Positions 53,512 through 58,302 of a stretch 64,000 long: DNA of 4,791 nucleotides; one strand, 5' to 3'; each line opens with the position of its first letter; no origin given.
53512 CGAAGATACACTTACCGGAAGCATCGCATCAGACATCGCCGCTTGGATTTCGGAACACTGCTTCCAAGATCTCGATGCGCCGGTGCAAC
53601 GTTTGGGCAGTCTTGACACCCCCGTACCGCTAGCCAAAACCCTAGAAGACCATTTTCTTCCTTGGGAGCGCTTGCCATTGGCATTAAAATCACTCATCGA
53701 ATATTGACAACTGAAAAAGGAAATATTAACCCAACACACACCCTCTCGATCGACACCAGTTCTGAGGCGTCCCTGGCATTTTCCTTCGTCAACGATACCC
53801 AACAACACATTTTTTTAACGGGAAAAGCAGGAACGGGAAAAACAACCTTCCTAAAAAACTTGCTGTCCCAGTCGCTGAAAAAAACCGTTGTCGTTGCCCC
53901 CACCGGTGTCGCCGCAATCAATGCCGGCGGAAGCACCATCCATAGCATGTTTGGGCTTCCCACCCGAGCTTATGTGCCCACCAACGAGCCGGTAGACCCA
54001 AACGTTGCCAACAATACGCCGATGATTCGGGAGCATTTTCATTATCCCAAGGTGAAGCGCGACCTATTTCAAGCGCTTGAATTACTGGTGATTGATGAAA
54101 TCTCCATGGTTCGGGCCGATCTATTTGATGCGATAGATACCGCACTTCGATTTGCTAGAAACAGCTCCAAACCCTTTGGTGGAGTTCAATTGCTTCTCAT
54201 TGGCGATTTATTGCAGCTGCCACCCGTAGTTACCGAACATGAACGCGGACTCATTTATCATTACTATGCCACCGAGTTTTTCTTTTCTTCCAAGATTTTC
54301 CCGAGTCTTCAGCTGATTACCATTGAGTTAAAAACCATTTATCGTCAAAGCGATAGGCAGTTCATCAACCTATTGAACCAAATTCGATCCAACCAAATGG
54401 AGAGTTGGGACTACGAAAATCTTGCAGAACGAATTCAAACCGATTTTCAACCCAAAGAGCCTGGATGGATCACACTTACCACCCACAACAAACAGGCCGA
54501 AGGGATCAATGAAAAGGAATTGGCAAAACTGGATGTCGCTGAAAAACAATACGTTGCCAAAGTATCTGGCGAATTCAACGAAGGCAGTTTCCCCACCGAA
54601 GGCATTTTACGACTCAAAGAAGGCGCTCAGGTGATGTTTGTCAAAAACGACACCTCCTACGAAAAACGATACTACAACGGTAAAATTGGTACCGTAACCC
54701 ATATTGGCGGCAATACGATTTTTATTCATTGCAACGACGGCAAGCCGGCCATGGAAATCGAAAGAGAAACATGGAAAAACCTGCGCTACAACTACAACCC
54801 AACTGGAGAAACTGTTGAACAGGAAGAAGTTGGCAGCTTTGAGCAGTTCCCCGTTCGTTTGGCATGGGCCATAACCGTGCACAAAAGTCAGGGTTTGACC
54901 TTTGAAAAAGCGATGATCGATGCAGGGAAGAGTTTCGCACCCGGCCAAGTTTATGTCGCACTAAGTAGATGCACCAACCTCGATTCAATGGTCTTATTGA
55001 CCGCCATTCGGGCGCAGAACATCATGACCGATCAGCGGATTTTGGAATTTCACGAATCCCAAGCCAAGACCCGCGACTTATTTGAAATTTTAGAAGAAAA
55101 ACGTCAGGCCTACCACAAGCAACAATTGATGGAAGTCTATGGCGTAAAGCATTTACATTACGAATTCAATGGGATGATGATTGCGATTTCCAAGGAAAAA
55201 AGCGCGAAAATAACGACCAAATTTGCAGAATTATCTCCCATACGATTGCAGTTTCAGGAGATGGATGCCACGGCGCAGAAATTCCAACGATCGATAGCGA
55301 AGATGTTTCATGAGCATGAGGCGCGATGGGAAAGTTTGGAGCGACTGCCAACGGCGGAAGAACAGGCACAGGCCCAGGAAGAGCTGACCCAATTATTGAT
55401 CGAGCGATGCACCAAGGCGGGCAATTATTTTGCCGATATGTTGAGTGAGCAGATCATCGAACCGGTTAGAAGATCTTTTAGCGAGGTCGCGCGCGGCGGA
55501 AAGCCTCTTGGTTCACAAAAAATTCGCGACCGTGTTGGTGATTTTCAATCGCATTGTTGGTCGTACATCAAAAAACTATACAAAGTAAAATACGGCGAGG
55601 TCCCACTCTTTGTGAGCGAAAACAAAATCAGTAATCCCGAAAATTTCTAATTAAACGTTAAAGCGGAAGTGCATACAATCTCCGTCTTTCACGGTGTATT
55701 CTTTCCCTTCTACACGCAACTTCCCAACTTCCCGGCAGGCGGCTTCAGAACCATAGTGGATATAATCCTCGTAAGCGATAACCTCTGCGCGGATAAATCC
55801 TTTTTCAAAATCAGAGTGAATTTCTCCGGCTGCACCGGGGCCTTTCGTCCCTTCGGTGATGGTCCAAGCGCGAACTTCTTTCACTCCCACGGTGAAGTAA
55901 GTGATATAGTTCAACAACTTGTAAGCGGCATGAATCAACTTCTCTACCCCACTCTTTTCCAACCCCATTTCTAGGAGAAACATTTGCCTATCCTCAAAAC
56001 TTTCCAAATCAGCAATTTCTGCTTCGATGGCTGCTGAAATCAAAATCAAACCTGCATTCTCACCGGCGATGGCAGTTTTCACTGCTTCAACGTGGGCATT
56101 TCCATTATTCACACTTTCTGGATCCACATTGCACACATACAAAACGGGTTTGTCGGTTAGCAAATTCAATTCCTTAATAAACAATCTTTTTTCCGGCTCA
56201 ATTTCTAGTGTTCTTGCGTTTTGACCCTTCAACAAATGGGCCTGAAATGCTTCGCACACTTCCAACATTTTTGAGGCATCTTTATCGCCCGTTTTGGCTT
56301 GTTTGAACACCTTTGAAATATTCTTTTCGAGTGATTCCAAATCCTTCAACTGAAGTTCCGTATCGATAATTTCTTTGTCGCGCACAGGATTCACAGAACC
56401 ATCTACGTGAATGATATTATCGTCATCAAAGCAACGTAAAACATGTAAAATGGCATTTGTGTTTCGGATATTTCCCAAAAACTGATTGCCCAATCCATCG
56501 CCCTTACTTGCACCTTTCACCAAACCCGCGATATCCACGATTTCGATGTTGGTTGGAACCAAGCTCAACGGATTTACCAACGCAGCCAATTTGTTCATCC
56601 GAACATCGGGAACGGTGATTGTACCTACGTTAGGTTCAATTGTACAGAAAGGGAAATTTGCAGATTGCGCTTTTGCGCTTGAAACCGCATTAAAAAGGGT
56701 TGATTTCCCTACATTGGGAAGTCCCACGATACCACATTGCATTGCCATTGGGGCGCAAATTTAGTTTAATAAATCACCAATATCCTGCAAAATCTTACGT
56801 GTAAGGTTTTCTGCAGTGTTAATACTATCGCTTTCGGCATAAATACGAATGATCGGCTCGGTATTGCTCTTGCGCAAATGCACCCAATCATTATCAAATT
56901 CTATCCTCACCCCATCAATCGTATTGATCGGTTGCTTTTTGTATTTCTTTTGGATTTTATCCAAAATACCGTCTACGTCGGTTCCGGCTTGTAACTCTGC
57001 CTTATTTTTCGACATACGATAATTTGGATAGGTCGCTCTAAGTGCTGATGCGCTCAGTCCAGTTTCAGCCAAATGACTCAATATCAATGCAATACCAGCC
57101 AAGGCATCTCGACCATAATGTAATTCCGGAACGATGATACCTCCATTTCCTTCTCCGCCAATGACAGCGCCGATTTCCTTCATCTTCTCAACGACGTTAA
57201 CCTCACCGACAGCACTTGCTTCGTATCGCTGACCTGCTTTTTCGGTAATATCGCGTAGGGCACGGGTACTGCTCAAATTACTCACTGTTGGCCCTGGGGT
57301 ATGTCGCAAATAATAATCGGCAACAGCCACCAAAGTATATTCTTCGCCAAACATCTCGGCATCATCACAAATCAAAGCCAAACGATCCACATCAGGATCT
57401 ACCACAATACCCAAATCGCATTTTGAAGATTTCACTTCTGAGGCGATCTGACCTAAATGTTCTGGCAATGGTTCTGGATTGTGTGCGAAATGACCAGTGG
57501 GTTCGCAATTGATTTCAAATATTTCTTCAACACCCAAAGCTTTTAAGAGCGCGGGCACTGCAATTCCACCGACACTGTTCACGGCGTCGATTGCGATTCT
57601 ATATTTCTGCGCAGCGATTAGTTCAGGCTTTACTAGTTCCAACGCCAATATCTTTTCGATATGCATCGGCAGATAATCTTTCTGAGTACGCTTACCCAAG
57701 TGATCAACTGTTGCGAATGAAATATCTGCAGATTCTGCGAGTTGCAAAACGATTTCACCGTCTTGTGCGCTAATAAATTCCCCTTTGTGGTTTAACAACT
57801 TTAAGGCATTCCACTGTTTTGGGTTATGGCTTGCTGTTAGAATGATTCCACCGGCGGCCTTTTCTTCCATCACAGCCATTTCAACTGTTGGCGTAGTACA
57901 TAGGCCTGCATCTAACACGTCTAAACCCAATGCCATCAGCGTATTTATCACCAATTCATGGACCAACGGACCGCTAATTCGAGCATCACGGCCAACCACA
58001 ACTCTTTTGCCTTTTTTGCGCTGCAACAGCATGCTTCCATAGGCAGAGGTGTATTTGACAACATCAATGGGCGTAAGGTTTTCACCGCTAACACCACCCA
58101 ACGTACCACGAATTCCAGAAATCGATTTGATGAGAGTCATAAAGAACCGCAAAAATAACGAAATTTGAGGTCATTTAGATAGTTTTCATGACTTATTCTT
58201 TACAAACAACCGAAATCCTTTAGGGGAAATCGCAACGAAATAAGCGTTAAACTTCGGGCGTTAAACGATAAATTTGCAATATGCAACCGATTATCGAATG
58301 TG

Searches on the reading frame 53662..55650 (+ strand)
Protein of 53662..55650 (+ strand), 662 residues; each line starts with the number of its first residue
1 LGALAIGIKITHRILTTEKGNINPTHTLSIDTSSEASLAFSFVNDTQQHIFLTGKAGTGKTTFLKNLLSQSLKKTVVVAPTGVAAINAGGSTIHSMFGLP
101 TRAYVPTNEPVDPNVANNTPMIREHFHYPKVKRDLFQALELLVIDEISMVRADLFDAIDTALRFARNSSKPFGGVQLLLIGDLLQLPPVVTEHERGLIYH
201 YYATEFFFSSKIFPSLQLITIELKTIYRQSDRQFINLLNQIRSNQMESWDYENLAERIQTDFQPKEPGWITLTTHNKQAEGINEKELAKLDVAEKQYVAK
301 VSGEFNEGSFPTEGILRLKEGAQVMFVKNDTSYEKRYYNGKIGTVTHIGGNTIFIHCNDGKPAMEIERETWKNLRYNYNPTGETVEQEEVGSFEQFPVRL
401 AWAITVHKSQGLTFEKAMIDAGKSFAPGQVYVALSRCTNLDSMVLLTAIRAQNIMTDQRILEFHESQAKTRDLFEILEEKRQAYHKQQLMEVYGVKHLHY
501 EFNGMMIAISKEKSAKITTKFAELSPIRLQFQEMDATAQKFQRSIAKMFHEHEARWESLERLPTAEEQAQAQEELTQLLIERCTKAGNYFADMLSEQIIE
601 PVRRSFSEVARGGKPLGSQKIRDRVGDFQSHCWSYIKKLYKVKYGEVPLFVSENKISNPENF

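Call 9: search_protein_families(library=pfam, proteins=[window:53662-55650:+], max_evalue=0.0001)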
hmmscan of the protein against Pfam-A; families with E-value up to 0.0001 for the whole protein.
window:53662-55650:+ (662 aa): 6 families
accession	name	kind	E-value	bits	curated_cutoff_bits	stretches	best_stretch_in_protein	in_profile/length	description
PF05970.20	PIF1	-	6.9e-30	104.7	25.9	1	42-246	17-217/223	PIF1-like helicase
PF13604.12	AAA_30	-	3.3e-12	47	27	1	42-247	13-174/191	AAA domain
PF13245.12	AAA_19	-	4.1e-11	43.6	25.1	1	47-189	11-132/134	AAA domain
PF13401.12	AAA_22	-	1.1e-07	32.6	27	1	45-182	3-123/130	AAA domain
PF02689.20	Herpes_Helicase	-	8.7e-07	27.8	27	0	399-445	728-776/808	Helicase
PF01443.25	Viral_helicase1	-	1.7e-05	25.2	21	0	52-86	3-40/228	Viral superfamily 1 RNA helicase core domain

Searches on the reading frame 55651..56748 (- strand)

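Call 9: search_protein_families(library=pfam, proteins=[window:55651-56748:-], max_evalue=0.0001)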
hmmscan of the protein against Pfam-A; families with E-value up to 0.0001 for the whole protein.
window:55651-56748:- (365 aa): 3 families
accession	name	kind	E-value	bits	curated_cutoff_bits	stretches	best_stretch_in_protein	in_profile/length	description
PF06071.19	YchF-GTPase_C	-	6.3e-38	129.2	27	1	282-364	2-84/84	Protein of unknown function (DUF933)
PF01926.29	MMR_HSR1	-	7.8e-21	74.7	21.9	1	5-118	2-95/113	50S ribosome-binding GTPase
PF02421.24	FeoB_N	-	3e-08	33.8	27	1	5-48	3-46/156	Ferrous iron transport protein B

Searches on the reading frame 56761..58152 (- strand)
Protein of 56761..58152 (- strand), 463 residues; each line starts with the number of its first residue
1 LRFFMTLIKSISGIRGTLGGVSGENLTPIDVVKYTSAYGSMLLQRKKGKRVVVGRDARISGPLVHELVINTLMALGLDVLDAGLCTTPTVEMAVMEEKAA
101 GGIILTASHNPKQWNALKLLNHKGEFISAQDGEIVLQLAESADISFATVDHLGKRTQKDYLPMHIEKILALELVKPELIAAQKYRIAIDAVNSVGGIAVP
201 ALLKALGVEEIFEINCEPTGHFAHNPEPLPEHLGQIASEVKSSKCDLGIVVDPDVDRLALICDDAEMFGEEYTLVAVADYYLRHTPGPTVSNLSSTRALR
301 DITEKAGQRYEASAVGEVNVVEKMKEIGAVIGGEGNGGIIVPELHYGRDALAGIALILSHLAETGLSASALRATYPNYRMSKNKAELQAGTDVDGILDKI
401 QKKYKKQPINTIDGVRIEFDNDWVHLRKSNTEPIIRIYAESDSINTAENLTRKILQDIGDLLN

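Call 9: search_protein_families(library=pfam, proteins=[window:56761-58152:-], max_evalue=0.0001)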
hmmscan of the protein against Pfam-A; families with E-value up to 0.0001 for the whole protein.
window:56761-58152:- (463 aa): 4 families
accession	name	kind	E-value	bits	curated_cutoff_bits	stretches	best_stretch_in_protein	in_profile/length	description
PF02878.22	PGM_PMM_I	-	6.7e-30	104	22.5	1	12-138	7-130/138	Phosphoglucomutase/phosphomannomutase, alpha/beta/alpha domain I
PF02879.22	PGM_PMM_II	-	6.7e-21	75.2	29.3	1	172-263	9-100/103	Phosphoglucomutase/phosphomannomutase, alpha/beta/alpha domain II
PF02880.22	PGM_PMM_III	-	9e-19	68.1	20.7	1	272-377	4-114/115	Phosphoglucomutase/phosphomannomutase, alpha/beta/alpha domain III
PF00408.26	PGM_PMM_IV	-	2e-08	34.6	23.1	1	396-451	18-62/68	Phosphoglucomutase/phosphomannomutase, C-terminal domain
